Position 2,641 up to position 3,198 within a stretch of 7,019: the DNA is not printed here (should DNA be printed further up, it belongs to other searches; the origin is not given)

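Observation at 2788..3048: Antisense 86-aa ORF in a family where all known genes share one strand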

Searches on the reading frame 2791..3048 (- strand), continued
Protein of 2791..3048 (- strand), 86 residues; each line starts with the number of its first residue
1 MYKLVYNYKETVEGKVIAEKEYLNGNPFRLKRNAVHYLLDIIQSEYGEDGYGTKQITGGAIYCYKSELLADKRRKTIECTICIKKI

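Call 45: fold_search(model_id=the predicted structure, library=viral)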
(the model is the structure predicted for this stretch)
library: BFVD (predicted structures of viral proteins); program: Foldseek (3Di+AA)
matches with E <= 10: 1347; with E <= 0.001: 6
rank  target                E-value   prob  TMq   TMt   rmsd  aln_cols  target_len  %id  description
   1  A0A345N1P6            1.2e-15  1.00  0.99  0.99   0.5        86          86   69  (no name in the UniProt tables at hand)
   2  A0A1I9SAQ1            4.5e-05  1.00  0.68  0.71   3.4        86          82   17  Uncharacterized protein [Rhodococcus phage Weasels2]
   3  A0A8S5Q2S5            1.3e-04  1.00  0.65  0.64   4.9        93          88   13  Uncharacterized protein [Siphoviridae sp. ctKHH22]
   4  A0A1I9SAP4            3.3e-04  1.00  0.65  0.64   3.7        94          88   14  Uncharacterized protein [Rhodococcus phage Weasels2]
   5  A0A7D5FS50            9.1e-04  1.00  0.56  0.52   4.5        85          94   10  (no name in the UniProt tables at hand)
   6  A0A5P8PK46            9.7e-04  1.00  0.56  0.57   4.3        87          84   10  (no name in the UniProt tables at hand)
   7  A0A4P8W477            1.4e-03  0.99  0.34  0.37   6.6        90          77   16  (no name in the UniProt tables at hand)
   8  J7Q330                1.5e-03  1.00  0.48  0.47   6.3        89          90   16  Uncharacterized protein [Alphaspiravirus yamagawaense]
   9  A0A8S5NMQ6            1.5e-03  0.99  0.36  0.37   8.4        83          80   16  Uncharacterized protein [Siphoviridae sp. ctQU013]
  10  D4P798                1.6e-03  1.00  0.45  0.32   6.5        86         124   12  (no name in the UniProt tables at hand)
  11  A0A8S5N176            1.6e-03  0.99  0.43  0.33   5.4        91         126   14  Uncharacterized protein [Siphoviridae sp. ct43U4]
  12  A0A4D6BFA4            2.5e-03  1.00  0.53  0.61   5.5        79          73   15  (no name in the UniProt tables at hand)
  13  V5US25                2.5e-03  0.98  0.41  0.34  10.6        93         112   10  Uncharacterized protein [Mycobacterium phage Suffolk]
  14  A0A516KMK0            3.3e-03  0.99  0.46  0.50   5.0        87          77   13  Uncharacterized protein [Bacillus phage vB_BmeM-Goe8]
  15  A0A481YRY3            3.7e-03  0.99  0.44  0.44   9.4        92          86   14  Uncharacterized protein [Marseillevirus LCMAC101]
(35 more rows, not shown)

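Call 77: list_cluster_members(proteins=[window:2791-3048:-, P0021, P0013, P0001])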
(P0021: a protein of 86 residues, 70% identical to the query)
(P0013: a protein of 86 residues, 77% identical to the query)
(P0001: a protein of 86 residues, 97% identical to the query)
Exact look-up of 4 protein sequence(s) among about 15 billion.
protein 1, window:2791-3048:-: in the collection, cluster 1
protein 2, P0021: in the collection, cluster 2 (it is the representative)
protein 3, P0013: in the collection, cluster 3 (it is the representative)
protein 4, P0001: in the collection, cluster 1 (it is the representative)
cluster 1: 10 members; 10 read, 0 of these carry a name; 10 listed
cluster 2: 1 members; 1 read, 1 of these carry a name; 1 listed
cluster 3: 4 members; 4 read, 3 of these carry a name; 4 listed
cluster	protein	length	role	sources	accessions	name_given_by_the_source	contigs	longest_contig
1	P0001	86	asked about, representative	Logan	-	-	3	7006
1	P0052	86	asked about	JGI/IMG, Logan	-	-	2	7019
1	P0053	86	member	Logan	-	-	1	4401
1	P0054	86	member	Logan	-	-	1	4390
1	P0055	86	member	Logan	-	-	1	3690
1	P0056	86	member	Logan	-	-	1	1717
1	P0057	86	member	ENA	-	-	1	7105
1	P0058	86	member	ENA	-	-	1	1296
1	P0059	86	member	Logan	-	-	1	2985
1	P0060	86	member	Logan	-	-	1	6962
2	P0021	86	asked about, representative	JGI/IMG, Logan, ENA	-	predicted type IV restriction endonuclease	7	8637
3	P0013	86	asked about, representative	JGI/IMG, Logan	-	hypothetical protein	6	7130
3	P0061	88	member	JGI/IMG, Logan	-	hypothetical protein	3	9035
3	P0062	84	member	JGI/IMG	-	hypothetical protein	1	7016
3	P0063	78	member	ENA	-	-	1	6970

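Call 78: search_solved_structures(query=A1, max_evalue=10)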
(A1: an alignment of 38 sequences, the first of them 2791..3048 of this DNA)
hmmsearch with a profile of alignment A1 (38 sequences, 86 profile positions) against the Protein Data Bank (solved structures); distinct sequences matched with E-value up to 10: 3.
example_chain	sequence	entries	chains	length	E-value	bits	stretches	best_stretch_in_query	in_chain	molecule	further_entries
7olc_LG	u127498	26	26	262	0.4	14.3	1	35-83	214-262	60S ribosomal protein L8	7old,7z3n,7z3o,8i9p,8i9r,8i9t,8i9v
4mo1_A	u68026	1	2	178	1.1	12.9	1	58-81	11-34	Antitermination protein Q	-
7ubm_Q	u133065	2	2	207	1.6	12.3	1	58-81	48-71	Antitermination protein Q | Antitermination protein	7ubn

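Call 80: search_protein_families(library=phrogs, proteins=[L015:1556-1816:+], max_evalue=1)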
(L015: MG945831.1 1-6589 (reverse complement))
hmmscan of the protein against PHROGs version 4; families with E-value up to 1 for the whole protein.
L015:1556-1816:+ (87 aa): 1 family
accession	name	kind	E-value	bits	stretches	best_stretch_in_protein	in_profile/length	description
phrog_3627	-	unknown function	0.17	12.6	1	28-45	36-53/70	-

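Call 81: search_protein_families(library=pfam, proteins=[L015:1556-1816:+], max_evalue=1)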
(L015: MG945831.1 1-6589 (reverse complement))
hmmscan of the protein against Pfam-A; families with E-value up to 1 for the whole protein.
L015:1556-1816:+ (87 aa): 1 family
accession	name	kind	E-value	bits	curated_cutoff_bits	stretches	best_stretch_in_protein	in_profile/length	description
PF20785.2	MACPF_D3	-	0.012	16.2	25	1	33-66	19-51/66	MACPF protein, D3 domain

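Call 82: find_homologous_proteins(query=A4, max_evalue=0.001)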
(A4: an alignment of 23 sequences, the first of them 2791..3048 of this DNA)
Query A4 (23 sequences) (86 aa, profile of the alignment): 578 proteins with E <= 0.001 among 796 candidates; the best 120 are listed.
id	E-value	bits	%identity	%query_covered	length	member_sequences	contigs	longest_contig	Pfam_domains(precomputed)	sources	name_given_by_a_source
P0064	1.3e-35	139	58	99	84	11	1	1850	-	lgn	-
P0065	1.9e-35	139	59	99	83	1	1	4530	-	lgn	-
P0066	4.6e-35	138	61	99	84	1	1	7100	-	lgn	-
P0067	8.0e-35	137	55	100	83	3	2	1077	-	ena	-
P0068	8.0e-35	137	61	99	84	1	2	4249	-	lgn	-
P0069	8.4e-35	137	60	99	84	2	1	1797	-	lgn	-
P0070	1.1e-34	136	61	99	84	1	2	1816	-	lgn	-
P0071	1.1e-34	136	61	99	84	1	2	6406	-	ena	-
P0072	1.3e-34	136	58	99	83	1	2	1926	-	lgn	-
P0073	1.4e-34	136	56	99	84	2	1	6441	-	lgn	-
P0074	1.6e-34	136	61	99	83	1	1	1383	-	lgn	-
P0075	1.6e-34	136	63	100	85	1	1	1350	-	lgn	-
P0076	2.2e-34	136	60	99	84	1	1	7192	-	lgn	-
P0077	5.2e-34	134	53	99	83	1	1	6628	-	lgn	-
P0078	7.4e-34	134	53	99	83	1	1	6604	-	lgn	-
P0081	1.4e-33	133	60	100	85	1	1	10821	-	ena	-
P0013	4.9e-32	128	77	100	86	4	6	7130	-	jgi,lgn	jgi:hypothetical protein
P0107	4.9e-32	128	53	99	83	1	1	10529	-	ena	-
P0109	6.7e-32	128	51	99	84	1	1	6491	-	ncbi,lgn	-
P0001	3.7e-31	125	97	100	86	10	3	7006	-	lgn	-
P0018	4.6e-31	125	72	100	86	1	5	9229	-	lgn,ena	-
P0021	1.1e-30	124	70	100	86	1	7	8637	-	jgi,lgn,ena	jgi:predicted type IV restriction endonuclease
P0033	1.2e-30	124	66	100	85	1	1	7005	-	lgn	-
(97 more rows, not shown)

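Call 83: find_encoding_contigs(protein=P0081, flank=10000, max_places=1)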
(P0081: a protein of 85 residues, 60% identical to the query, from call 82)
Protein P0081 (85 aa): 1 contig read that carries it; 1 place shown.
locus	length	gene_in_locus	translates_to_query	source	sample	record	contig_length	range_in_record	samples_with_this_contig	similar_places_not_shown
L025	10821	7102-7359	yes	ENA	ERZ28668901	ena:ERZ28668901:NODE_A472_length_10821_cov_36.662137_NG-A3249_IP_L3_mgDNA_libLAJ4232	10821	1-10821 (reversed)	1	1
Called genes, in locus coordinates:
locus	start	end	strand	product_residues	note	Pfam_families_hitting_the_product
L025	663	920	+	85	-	-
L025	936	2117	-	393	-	-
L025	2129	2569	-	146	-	-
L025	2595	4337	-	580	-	PF02305:Phage_F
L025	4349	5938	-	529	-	PF23343:REP_ORF2-G2P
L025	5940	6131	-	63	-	-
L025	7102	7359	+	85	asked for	-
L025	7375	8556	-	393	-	-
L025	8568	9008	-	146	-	-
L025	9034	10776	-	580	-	PF02305:Phage_F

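Call 84: find_encoding_contigs(protein=P0107, flank=10000, max_places=1)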
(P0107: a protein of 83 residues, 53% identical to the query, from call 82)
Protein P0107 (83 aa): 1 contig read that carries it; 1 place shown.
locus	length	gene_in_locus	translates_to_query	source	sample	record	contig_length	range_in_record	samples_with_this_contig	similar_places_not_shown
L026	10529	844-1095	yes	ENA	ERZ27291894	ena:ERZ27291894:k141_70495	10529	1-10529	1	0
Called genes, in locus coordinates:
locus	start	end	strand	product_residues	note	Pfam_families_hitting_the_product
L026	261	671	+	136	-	-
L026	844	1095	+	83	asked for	-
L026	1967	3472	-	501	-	-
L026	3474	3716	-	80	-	-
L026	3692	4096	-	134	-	-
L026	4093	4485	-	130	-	PF00436:SSB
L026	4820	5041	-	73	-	-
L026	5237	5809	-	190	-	-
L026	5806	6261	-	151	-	PF08291:Peptidase_M15_3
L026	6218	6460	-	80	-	-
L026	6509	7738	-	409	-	-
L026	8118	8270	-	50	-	-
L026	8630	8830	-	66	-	-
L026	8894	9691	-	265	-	PF02899:Phage_int_SAM_1, PF00589:Phage_integrase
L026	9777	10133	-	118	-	-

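Call 85: find_encoding_contigs(protein=P0077, flank=8000, max_places=1)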
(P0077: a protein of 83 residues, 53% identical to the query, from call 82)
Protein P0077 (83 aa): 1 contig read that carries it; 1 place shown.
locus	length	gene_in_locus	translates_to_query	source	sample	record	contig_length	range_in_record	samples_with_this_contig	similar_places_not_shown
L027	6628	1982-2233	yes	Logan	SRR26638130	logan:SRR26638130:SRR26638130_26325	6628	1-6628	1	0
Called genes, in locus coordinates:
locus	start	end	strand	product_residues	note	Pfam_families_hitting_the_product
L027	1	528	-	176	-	?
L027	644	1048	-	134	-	PF18925:DUF5675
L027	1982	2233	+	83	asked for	-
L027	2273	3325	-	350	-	-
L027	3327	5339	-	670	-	PF02305:Phage_F (faint)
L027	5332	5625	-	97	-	-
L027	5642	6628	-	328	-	?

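Call 86: find_encoding_contigs(protein=P0109, flank=8000, max_places=1)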
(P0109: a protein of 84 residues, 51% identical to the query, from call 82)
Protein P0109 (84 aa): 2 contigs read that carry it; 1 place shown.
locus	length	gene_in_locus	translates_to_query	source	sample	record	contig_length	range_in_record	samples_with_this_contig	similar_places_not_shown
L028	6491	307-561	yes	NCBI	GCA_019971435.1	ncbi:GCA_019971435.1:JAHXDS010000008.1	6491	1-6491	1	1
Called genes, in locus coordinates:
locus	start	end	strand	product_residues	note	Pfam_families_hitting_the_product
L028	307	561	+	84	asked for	-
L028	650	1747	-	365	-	-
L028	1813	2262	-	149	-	-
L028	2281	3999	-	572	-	PF02305:Phage_F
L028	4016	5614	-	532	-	PF23343:REP_ORF2-G2P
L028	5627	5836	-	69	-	-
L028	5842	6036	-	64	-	-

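Call 88: search_protein_families(library=phrogs, proteins=[L026:261-668:+, L026:844-1092:+, L026:1970-3472:-, L026:3477-3716:-, L026:3695-4096:-, L026:4823-5041:-, L026:5240-5809:-, L026:6512-7738:-, L026:9780-10133:-, L026:8897-9691:-], max_evalue=0.01)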
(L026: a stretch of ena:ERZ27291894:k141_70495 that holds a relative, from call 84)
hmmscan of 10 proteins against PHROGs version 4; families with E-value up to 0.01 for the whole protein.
L026:261-668:+ (136 aa): 0 families

L026:844-1092:+ (83 aa): 0 families

L026:1970-3472:- (501 aa): 1 family
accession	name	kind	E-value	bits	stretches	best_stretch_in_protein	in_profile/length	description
phrog_20614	-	DNA, RNA and nucleotide metabolism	2e-05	25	1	36-210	46-215/378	replication initiation protein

L026:3477-3716:- (80 aa): 0 families

L026:3695-4096:- (134 aa): 0 families

L026:4823-5041:- (73 aa): 0 families

L026:5240-5809:- (190 aa): 0 families

L026:6512-7738:- (409 aa): 3 families
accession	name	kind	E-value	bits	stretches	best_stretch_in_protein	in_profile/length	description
phrog_341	-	tail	1.7e-05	26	1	297-379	66-147/154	major tail protein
phrog_215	-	head and packaging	2e-05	24.9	1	293-380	218-304/491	structural protein with Ig domain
phrog_1084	-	unknown function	0.0018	19.3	0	316-390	29-102/123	unknown function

L026:9780-10133:- (118 aa): 0 families

L026:8897-9691:- (265 aa): 7 families
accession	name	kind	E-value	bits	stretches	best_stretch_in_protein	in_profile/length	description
phrog_1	-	integration and excision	2e-38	134.1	1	3-260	171-444/611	integrase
phrog_216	-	integration and excision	1.4e-26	94.3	1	66-257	17-230/301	integrase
phrog_7269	-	integration and excision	2.2e-09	38.1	1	187-258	5-76/89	integrase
phrog_7685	-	integration and excision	2.3e-09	38.1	1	172-261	140-233/240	integrase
phrog_23271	-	unknown function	9.1e-08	32.9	1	209-253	8-52/67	-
phrog_34557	-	integration and excision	0.00013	22.8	1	204-250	119-165/183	integrase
phrog_35951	-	unknown function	0.00032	22.1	1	202-256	12-67/97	-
